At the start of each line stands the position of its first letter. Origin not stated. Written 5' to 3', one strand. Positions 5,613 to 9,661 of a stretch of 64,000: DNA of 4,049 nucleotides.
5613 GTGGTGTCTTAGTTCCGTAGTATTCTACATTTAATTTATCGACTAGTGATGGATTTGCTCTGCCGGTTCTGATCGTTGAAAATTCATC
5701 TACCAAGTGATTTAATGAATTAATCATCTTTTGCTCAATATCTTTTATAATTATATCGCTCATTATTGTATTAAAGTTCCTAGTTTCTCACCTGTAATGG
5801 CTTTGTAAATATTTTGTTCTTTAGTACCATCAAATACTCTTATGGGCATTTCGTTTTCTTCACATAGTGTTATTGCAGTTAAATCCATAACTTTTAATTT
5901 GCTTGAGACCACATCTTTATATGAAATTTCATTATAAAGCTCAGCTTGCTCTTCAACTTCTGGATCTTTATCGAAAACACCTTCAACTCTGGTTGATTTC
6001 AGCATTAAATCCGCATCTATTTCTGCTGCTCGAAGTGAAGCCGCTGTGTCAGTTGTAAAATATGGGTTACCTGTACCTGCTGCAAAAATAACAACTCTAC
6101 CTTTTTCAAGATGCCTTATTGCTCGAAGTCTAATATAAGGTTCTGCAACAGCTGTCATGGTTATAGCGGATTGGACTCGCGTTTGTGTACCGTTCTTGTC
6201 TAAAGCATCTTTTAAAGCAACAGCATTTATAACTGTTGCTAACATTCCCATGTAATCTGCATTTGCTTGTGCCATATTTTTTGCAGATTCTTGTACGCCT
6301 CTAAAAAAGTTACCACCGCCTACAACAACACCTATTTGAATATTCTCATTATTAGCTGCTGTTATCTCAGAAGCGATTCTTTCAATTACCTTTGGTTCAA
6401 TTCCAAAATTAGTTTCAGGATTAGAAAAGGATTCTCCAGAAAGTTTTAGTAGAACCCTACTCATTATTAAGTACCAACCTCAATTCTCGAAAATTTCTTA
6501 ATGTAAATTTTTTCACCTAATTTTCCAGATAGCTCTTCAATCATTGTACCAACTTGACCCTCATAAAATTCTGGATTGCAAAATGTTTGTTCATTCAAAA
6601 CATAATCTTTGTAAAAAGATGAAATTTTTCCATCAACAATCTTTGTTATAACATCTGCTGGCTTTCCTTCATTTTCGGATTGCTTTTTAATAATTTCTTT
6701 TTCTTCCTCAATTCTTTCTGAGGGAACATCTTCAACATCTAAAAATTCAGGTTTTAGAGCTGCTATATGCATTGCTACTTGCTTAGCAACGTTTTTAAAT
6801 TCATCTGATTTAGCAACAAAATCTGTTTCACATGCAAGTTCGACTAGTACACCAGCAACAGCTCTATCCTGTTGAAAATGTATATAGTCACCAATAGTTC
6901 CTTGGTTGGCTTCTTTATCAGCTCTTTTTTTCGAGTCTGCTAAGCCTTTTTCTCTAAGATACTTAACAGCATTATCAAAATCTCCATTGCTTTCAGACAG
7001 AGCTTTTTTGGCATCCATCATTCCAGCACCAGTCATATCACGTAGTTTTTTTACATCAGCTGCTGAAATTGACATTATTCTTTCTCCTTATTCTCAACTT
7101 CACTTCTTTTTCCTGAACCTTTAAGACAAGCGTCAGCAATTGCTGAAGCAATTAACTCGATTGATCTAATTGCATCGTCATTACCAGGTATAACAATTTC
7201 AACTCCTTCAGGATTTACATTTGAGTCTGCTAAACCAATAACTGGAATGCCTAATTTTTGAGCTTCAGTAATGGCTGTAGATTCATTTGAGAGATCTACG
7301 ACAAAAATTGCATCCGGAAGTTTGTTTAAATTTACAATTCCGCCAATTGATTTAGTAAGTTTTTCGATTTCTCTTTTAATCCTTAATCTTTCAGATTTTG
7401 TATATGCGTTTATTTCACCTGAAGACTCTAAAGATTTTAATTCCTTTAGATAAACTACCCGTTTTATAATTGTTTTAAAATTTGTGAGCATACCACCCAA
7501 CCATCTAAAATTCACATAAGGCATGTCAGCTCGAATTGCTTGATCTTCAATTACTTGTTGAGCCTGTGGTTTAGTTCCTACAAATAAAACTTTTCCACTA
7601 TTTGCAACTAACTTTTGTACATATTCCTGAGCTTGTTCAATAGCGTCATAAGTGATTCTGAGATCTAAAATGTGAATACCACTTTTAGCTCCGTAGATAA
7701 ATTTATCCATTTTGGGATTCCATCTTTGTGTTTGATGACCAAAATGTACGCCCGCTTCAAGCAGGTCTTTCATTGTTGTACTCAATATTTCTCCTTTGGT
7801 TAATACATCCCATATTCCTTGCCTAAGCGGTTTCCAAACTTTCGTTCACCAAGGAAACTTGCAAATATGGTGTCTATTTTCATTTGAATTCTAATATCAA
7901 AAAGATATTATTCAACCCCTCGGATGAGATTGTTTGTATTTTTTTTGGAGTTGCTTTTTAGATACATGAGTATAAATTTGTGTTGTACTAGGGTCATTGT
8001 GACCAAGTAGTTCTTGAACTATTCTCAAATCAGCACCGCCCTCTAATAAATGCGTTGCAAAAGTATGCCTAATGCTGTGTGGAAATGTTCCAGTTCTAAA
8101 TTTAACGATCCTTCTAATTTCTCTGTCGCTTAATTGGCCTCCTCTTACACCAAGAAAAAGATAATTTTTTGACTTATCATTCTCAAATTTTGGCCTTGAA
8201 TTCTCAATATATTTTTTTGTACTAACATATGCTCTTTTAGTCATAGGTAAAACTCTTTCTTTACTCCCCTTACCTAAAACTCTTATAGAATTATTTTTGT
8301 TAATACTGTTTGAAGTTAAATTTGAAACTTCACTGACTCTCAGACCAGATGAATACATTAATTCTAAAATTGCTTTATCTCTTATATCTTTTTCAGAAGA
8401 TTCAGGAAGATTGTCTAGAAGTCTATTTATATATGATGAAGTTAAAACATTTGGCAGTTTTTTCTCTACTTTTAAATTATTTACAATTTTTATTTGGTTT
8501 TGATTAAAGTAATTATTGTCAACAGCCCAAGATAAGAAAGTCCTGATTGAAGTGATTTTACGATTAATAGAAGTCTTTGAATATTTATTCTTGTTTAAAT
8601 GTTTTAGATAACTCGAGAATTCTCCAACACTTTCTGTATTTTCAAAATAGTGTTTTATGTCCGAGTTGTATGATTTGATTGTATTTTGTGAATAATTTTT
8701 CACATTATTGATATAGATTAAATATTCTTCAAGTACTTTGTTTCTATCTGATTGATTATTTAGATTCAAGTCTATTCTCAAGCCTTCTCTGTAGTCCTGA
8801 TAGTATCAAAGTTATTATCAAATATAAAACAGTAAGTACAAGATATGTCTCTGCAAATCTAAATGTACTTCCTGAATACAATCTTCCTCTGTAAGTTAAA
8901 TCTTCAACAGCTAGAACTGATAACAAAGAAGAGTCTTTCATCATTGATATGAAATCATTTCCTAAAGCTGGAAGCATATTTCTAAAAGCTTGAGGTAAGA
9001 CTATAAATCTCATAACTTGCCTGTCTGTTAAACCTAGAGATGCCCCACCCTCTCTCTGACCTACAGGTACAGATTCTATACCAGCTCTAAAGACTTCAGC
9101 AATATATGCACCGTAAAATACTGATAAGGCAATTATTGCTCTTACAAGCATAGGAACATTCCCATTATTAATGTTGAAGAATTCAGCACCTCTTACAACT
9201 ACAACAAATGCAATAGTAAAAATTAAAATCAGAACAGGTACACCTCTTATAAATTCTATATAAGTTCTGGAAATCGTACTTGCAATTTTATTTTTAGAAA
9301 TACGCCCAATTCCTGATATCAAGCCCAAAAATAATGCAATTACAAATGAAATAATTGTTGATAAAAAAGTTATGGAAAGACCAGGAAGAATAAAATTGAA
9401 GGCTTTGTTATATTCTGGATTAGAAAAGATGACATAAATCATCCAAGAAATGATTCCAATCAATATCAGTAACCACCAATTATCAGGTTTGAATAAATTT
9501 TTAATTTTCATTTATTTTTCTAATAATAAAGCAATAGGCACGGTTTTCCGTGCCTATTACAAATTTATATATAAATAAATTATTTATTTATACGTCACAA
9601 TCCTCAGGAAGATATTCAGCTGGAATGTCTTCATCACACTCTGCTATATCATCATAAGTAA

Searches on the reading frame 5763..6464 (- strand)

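Call 32: search_protein_families(library=pfam, proteins=[window:5763-6464:-], max_evalue=0.00001)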
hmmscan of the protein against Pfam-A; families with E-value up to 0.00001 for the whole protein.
window:5763-6464:- (233 aa): 1 family
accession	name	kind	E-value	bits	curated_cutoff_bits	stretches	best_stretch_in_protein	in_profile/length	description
PF00696.33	AA_kinase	-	1.9e-34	119.9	24.9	1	3-212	2-234/234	Amino acid kinase family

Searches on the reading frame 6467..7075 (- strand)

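Call 32: search_protein_families(library=pfam, proteins=[window:6467-7075:-], max_evalue=0.00001)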
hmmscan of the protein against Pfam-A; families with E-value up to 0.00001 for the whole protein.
window:6467-7075:- (202 aa): 1 family
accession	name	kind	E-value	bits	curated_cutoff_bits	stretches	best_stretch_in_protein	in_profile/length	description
PF00889.24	EF_TS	-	2.7e-33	115.7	27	2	95-201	105-203/204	Elongation factor TS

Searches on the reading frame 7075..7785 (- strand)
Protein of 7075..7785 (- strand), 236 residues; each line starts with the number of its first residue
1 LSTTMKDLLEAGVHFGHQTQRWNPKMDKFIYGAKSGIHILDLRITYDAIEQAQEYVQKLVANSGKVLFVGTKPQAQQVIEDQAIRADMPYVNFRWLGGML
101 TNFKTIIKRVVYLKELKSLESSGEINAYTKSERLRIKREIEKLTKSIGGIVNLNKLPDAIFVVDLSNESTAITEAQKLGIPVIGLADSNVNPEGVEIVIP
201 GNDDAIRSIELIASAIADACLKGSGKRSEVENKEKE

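Call 32: search_protein_families(library=pfam, proteins=[window:7075-7785:-], max_evalue=0.00001)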
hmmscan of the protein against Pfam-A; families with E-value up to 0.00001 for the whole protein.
window:7075-7785:- (236 aa): 1 family
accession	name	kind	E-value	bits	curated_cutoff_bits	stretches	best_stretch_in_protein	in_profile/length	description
PF00318.25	Ribosomal_S2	-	1.4e-88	296.2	26.1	1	8-223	1-216/216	Ribosomal protein S2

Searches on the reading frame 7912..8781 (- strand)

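Call 32: search_protein_families(library=pfam, proteins=[window:7912-8781:-], max_evalue=0.00001)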
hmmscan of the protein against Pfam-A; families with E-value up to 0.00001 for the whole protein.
window:7912-8781:- (289 aa): 2 families
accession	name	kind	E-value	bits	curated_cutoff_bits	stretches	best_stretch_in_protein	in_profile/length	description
PF00589.27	Phage_integrase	-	1.2e-40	139.6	27.1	1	112-276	2-171/172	Phage integrase family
PF02899.23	Phage_int_SAM_1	-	1.1e-11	45.3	22.3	1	17-88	1-81/83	Phage integrase, N-terminal SAM-like domain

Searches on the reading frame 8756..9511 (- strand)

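Call 32: search_protein_families(library=pfam, proteins=[window:8756-9511:-], max_evalue=0.00001)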
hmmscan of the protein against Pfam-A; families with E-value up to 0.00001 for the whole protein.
window:8756-9511:- (251 aa): 1 family
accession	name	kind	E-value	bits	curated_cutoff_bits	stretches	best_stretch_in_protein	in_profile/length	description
PF00528.27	BPD_transp_1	-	1e-25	90.9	26.4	1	60-249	2-183/184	Binding-protein-dependent transport system inner membrane component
